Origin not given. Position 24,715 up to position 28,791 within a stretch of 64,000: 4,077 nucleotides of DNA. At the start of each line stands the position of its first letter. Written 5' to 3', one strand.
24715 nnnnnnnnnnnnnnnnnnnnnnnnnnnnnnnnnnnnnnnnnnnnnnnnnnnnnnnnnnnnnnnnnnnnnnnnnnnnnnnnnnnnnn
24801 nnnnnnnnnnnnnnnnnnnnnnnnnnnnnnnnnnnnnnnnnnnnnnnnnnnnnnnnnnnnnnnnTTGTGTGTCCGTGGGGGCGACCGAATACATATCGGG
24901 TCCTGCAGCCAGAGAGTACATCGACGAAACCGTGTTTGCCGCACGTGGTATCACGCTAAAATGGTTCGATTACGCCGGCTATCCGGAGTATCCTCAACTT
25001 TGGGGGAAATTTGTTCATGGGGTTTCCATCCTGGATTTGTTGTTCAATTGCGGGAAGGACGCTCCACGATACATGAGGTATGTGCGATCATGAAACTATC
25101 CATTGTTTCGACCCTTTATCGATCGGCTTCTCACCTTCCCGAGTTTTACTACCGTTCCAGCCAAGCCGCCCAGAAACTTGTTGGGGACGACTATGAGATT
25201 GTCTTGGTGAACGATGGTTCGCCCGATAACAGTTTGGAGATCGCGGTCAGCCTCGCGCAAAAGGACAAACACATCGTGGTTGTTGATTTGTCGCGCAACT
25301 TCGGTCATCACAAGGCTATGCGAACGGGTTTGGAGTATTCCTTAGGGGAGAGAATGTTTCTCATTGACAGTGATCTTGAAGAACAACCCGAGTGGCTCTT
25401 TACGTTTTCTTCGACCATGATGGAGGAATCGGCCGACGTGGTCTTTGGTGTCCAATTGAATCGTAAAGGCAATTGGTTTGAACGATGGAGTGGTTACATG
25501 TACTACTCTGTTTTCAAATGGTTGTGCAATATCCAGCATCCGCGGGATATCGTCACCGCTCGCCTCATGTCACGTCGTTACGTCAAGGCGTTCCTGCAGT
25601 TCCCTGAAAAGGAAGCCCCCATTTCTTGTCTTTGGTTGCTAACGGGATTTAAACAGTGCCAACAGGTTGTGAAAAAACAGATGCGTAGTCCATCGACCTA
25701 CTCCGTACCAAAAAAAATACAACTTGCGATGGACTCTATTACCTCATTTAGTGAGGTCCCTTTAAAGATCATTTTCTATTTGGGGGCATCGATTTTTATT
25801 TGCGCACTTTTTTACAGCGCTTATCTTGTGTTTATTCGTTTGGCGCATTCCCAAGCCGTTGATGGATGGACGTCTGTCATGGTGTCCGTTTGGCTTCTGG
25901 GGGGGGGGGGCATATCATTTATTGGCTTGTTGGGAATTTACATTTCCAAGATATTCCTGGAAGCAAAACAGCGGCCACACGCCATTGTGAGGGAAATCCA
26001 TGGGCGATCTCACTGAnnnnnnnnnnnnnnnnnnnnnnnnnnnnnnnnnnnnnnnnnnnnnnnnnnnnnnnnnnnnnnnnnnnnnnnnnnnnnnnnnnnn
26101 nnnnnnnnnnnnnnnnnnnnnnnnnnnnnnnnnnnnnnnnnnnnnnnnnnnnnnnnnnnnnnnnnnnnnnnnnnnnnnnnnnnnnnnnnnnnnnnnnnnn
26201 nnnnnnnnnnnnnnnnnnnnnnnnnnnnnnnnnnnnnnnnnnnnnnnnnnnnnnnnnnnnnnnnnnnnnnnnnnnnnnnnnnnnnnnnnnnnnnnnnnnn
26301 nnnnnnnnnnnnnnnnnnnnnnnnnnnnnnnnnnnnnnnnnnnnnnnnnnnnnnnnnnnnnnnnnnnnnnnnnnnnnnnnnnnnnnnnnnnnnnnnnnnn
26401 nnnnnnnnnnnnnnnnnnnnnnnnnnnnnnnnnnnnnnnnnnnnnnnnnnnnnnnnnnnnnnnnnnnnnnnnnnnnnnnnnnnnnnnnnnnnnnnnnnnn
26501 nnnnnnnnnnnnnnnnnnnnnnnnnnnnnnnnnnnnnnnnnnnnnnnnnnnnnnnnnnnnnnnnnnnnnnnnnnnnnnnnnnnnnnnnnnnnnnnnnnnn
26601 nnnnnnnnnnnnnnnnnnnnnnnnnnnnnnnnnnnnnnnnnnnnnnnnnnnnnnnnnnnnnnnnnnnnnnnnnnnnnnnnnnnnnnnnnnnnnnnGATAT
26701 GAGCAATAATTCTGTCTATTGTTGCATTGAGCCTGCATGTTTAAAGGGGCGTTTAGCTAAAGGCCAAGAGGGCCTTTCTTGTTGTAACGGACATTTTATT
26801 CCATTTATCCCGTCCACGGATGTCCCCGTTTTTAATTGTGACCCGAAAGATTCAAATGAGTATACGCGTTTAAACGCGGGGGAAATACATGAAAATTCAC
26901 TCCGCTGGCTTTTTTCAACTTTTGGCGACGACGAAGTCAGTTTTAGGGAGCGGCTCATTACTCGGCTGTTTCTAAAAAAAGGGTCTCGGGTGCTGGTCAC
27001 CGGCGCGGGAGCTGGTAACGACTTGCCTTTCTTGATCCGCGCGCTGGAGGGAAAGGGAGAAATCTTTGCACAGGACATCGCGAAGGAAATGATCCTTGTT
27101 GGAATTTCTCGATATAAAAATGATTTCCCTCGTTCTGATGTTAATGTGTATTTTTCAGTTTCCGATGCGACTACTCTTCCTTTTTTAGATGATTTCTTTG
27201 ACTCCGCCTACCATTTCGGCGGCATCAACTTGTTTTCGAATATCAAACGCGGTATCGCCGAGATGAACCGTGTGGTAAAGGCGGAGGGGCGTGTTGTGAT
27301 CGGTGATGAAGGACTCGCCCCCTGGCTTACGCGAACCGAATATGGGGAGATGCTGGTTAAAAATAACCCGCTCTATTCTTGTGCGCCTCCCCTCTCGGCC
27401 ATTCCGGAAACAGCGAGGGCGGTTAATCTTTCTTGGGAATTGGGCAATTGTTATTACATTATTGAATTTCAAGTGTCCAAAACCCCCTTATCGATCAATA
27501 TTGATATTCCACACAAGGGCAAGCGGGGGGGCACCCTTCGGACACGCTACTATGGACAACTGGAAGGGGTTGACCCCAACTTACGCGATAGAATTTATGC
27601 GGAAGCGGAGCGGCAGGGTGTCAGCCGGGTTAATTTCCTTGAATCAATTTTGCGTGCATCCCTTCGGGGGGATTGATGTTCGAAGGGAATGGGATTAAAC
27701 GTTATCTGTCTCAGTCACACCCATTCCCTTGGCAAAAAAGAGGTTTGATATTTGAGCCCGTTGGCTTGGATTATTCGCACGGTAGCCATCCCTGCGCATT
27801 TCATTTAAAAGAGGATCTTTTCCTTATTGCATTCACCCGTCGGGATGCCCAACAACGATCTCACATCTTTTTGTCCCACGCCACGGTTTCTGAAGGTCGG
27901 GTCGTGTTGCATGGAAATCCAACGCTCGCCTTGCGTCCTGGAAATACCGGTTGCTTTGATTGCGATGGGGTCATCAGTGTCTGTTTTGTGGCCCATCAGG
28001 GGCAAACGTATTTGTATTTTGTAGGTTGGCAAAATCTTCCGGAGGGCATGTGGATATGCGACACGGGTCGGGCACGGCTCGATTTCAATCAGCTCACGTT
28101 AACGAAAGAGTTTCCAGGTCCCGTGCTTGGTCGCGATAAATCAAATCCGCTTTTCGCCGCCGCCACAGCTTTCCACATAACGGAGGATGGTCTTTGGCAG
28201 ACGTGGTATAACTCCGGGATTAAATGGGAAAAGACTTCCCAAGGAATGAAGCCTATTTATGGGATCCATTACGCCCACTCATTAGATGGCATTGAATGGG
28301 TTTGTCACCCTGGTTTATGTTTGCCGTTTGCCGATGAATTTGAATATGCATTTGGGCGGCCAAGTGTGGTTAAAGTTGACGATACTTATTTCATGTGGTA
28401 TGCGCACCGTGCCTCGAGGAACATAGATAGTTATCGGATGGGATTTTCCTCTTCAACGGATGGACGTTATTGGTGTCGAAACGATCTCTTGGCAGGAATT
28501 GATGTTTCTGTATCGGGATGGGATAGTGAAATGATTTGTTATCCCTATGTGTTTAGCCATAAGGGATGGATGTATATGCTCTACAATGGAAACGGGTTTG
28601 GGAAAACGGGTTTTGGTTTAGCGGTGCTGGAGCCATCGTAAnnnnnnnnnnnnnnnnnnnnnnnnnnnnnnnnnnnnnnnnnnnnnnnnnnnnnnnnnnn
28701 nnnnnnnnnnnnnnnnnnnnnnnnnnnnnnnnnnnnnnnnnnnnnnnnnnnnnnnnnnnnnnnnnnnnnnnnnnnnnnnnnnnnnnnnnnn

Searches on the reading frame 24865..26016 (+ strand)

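Call 52: search_protein_families(library=pfam, proteins=[window:24865-26016:+], max_evalue=0.0001)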
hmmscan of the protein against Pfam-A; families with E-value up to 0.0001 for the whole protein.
window:24865-26016:+ (383 aa): 1 family
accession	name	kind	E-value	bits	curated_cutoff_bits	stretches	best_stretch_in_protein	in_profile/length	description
PF00535.33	Glycos_transf_2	-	3.5e-23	82.8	23.3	1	106-230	24-154/168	Glycosyl transferase family 2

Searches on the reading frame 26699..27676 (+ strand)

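Call 53: search_protein_families(library=pfam, proteins=[window:26699-27676:+], max_evalue=0.0001)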
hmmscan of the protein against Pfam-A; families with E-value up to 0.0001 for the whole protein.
window:26699-27676:+ (325 aa): 4 families
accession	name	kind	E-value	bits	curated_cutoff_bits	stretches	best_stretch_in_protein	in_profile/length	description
PF13847.12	Methyltransf_31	-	1.5e-10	41.4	27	1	93-229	2-132/145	Methyltransferase domain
PF13649.12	Methyltransf_25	-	2.6e-10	41.3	27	1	98-197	1-97/97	Methyltransferase domain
PF01209.24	Ubie_methyltran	-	3.6e-10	40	20.1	1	85-201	38-151/233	ubiE/COQ5 methyltransferase family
PF08241.18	Methyltransf_11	-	8.9e-10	39.5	21.2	1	102-201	4-95/95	Methyltransferase domain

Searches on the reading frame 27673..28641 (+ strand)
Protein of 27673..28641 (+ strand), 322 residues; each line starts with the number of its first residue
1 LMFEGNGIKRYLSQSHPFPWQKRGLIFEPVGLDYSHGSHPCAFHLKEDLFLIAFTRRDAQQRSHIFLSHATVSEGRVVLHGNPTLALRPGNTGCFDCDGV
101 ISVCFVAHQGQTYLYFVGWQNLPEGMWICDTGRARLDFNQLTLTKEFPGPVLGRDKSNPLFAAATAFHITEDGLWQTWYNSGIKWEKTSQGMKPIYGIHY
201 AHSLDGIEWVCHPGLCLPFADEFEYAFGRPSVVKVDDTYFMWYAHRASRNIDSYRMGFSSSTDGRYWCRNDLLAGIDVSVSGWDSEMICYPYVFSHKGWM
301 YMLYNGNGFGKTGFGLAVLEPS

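Call 53: search_protein_families(library=pfam, proteins=[window:27673-28641:+], max_evalue=0.0001)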
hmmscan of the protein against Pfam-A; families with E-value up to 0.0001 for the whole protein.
window:27673-28641:+ (322 aa): 0 families

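Call 88: search_protein_families(library=ncbifam, proteins=[window:27673-28641:+], max_evalue=0.00001)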
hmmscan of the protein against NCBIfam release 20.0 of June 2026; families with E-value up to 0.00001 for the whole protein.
window:27673-28641:+ (322 aa): 1 family
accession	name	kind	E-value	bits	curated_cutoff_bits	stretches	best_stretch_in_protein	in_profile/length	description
NF052550.1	BManbPhaseBMBP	equivalog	3.2e-07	30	450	1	166-296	29-159/296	beta-1,2-mannobiose phosphorylase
